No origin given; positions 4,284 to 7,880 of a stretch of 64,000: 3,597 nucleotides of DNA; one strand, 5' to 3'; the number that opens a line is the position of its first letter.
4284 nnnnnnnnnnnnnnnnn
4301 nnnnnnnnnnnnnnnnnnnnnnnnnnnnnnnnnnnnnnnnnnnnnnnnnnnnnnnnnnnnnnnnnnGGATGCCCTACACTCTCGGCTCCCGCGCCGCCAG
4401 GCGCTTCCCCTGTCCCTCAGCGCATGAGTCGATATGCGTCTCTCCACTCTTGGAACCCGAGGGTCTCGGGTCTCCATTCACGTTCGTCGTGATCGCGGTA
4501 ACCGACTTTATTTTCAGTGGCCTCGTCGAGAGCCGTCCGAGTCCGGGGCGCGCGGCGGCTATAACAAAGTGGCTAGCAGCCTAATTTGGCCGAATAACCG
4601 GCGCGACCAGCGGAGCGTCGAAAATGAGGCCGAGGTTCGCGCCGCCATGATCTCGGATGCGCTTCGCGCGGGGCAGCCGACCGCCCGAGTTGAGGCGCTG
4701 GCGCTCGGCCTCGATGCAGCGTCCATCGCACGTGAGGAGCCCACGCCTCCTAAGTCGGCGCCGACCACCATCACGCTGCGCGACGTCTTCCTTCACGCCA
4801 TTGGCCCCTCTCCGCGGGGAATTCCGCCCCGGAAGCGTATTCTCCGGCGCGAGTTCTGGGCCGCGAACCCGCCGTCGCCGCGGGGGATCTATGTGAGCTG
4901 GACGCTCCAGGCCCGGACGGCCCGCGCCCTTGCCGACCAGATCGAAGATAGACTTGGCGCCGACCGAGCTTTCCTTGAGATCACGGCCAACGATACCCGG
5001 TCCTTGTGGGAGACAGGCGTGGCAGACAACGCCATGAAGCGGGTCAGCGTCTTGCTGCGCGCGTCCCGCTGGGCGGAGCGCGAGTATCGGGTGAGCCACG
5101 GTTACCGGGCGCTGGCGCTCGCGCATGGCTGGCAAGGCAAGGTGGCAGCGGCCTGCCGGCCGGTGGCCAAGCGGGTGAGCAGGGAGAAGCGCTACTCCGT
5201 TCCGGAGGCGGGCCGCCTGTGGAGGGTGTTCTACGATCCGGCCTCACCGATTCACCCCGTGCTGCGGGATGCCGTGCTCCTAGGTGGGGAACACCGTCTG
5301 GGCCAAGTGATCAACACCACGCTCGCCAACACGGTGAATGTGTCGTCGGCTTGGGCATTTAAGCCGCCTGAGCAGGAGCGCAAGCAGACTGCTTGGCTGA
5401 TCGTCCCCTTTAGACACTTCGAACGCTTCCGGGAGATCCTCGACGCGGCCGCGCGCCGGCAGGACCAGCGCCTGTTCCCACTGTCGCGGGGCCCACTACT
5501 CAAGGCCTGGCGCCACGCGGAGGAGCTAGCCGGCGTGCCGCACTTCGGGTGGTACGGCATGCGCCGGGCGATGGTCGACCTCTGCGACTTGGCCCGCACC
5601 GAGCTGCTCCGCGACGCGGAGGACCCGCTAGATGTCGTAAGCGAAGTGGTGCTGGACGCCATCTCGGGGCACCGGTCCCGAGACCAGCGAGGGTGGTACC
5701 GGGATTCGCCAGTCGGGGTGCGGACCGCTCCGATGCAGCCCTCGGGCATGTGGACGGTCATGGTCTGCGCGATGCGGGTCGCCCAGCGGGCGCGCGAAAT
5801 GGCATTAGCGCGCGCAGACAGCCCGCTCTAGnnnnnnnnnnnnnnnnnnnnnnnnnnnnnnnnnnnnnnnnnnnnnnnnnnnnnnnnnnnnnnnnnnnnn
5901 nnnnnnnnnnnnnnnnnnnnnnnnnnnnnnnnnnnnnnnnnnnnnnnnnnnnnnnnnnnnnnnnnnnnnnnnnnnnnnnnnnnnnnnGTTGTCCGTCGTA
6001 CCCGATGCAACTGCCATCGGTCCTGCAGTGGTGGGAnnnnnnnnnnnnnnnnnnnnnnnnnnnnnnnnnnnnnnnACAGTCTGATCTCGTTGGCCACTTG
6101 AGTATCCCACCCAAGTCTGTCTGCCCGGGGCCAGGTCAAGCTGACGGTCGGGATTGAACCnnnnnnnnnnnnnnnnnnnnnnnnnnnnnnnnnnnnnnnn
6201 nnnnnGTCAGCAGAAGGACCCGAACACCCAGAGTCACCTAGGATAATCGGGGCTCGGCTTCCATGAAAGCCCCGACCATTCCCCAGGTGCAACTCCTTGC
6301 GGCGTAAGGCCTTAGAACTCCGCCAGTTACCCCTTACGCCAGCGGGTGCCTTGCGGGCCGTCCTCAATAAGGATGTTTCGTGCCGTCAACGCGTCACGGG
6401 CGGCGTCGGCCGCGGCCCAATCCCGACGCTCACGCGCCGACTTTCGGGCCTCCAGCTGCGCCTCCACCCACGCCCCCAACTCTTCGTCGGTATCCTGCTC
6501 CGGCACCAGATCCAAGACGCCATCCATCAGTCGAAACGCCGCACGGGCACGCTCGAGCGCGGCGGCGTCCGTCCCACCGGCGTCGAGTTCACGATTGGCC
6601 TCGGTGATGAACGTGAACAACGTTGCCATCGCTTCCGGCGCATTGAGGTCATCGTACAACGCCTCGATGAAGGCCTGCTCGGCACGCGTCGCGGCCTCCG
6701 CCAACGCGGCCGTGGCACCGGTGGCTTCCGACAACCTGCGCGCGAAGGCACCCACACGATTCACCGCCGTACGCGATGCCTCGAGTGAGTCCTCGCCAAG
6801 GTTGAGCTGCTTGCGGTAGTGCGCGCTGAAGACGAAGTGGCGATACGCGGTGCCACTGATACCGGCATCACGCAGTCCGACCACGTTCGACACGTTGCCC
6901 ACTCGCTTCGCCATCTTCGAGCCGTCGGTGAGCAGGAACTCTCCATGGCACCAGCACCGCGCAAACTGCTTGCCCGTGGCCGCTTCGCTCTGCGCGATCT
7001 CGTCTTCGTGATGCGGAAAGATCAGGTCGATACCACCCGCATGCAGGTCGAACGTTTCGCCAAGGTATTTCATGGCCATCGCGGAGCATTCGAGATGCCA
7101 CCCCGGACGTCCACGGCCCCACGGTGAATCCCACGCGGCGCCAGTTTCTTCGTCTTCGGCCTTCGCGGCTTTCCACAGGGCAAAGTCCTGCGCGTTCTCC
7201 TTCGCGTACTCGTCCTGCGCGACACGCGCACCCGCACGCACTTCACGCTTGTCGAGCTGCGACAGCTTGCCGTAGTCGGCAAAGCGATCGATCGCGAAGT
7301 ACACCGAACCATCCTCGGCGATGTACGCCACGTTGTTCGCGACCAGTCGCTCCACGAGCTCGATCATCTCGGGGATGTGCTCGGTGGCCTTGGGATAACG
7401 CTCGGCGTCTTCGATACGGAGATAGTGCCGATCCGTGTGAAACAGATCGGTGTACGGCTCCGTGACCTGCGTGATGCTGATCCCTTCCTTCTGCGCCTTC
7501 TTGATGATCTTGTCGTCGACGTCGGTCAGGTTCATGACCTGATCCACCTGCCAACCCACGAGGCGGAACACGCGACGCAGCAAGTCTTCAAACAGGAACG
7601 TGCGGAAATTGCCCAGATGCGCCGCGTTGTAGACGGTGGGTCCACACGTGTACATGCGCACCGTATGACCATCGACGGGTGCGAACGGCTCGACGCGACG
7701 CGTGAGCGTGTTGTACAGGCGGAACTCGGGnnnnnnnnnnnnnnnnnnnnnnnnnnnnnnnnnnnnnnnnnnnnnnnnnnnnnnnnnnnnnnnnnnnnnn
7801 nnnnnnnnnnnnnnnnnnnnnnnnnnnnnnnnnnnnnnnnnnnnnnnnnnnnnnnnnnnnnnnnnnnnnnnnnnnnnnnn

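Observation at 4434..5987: Highly divergent tyrosine integrase at tRNA-Gly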

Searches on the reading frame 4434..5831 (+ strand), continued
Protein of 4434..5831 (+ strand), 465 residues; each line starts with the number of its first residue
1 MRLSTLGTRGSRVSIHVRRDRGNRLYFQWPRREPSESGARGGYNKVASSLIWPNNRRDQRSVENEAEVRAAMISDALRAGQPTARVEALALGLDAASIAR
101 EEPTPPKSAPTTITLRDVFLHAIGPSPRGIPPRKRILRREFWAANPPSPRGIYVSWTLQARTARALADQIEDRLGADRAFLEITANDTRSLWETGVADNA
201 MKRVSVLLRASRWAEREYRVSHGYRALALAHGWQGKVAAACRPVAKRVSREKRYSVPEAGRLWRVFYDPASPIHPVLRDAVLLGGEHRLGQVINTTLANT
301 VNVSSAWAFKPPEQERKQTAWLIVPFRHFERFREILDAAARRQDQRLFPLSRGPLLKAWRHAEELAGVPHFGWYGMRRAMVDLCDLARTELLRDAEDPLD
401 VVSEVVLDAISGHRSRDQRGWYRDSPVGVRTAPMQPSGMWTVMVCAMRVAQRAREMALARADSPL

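Call 73: find_encoding_contigs(protein=P0006, flank=10000, max_places=2)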
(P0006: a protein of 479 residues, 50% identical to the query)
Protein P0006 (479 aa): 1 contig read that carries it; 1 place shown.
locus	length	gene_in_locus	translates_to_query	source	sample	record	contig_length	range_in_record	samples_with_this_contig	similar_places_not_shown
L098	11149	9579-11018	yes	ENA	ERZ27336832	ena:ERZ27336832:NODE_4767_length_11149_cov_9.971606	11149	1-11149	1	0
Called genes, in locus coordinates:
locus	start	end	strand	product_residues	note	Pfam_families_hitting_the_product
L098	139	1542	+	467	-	PF13481:AAA_25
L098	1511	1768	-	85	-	-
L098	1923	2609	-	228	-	PF13392:HNH_3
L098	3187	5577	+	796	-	-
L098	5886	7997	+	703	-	-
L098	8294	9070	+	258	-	PF04098:Rad52_Rad22 (faint)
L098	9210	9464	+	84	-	-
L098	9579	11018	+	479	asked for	-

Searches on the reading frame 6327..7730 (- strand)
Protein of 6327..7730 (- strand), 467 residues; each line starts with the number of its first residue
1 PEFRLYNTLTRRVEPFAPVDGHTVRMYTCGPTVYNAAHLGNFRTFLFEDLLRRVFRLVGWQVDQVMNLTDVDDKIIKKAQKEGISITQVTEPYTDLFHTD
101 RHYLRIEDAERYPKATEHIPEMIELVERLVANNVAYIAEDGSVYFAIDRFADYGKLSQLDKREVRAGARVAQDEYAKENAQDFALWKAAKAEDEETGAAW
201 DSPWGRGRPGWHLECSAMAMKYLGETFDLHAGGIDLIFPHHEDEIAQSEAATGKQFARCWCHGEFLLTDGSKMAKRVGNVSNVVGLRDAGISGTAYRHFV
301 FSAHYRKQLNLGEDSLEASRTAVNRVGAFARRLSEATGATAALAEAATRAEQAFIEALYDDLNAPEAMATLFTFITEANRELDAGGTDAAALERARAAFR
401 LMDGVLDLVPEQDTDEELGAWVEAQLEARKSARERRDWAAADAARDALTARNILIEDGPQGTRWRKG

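Call 42: find_related_loci(query=window:6327-7730:-, collection=genome_contigs, flank=10000)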
Query window:6327-7730:- (467 aa) in genome_contigs; peptide patterns used: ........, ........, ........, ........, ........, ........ (x = any residue, [..] = any of these).
600 stretches matched a pattern (row limit reached: there are more); 569 encode a relative of the query (tblastn E <= 1e-3); the best 80 are kept; 80 distinct loci.
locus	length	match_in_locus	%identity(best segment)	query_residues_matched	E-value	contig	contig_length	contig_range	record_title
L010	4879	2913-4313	85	1-467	0e+0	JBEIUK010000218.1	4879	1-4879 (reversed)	MAG: Gemmatimonadaceae bacterium isolate Sample-110-S81-bin-57 Sample_110_S81-bin_57-k141_2050179, whole genome shotgun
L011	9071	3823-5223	88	1-467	0e+0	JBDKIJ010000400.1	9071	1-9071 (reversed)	MAG: Gemmatimonadota bacterium isolate greatmiami_2019_sw_WHONDRS-S19S_0099_B_bin.25 scaffold_1217955, whole genome shot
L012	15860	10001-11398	86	1-466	0e+0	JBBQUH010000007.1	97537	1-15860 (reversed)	MAG: Gemmatimonadales bacterium isolate Co_metawrap_1896 Cmw_1896_k141_18061183_length_97537_cov_18.0000, whole genome s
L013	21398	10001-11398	83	1-466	0e+0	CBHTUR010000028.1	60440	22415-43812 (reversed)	MAG TPA_asm: uncultured Gemmatimonadaceae bacterium isolate ERR14722427_binner123_Refined_30 genome assembly, contig: ER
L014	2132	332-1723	88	1-464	0e+0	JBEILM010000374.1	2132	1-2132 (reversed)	MAG: Gemmatimonas sp. isolate Sample-104-S78-bin-3 Sample_104_S78-bin_3-k141_105048, whole genome shotgun sequence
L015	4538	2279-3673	81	2-466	0e+0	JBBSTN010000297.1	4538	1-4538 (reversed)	MAG: Gemmatimonadales bacterium isolate SVL2_sbin.21 SVL2_sbin.21_K_1188291_L_4538_cov_9.0000, whole genome shotgun sequ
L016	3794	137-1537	85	1-467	0e+0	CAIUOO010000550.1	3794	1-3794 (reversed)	MAG: uncultured Gemmatimonadetes bacterium isolate Loclat_bin-08888 genome assembly, contig: bin-08888:550/580, whole ge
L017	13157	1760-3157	82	1-466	0e+0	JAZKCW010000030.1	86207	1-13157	MAG: Gemmatimonadota bacterium isolate DC_HB_01_SPN181219-bin012_1 DCHB01SPN_B012_1_000000000030, whole genome shotgun s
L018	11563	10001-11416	82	1-467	0e+0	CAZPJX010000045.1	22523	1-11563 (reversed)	MAG TPA_asm: uncultured Gemmatimonas sp. isolate binchicken_co235_112 genome assembly, contig: NODE_5666_length_22523_co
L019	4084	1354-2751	77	1-466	0e+0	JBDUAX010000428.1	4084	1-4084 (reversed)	MAG: Gemmatimonadaceae bacterium isolate cluster4_bin.200 NODE_101109_length_4084_cov_8.014147, whole genome shotgun seq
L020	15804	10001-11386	81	1-462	0e+0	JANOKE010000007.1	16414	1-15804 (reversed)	MAG: Gemmatimonadaceae bacterium isolate VAR_48_concoct_361 VAR_48_k141_2588175, whole genome shotgun sequence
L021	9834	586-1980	77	2-465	0e+0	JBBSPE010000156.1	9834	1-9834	MAG: Gemmatimonadales bacterium isolate LS6_sbin.48 LS6_sbin.48_K_250114_L_9834_cov_12.0000, whole genome shotgun sequen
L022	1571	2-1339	78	38-466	0e+0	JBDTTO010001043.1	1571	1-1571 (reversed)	MAG: Gemmatimonadaceae bacterium isolate cluster3_bin.298 NODE_632684_length_1571_cov_4.577836, whole genome shotgun seq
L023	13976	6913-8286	88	1-458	0e+0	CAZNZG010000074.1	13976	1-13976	MAG TPA_asm: uncultured Gemmatimonas sp. isolate SRP318679_co1_393 genome assembly, contig: NODE_6900_length_13976_cov_5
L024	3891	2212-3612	72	1-466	0e+0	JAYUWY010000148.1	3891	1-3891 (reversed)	MAG: Gemmatimonas sp. isolate GL130_DN_concoct_4 GL130_DN_concoct_4_147, whole genome shotgun sequence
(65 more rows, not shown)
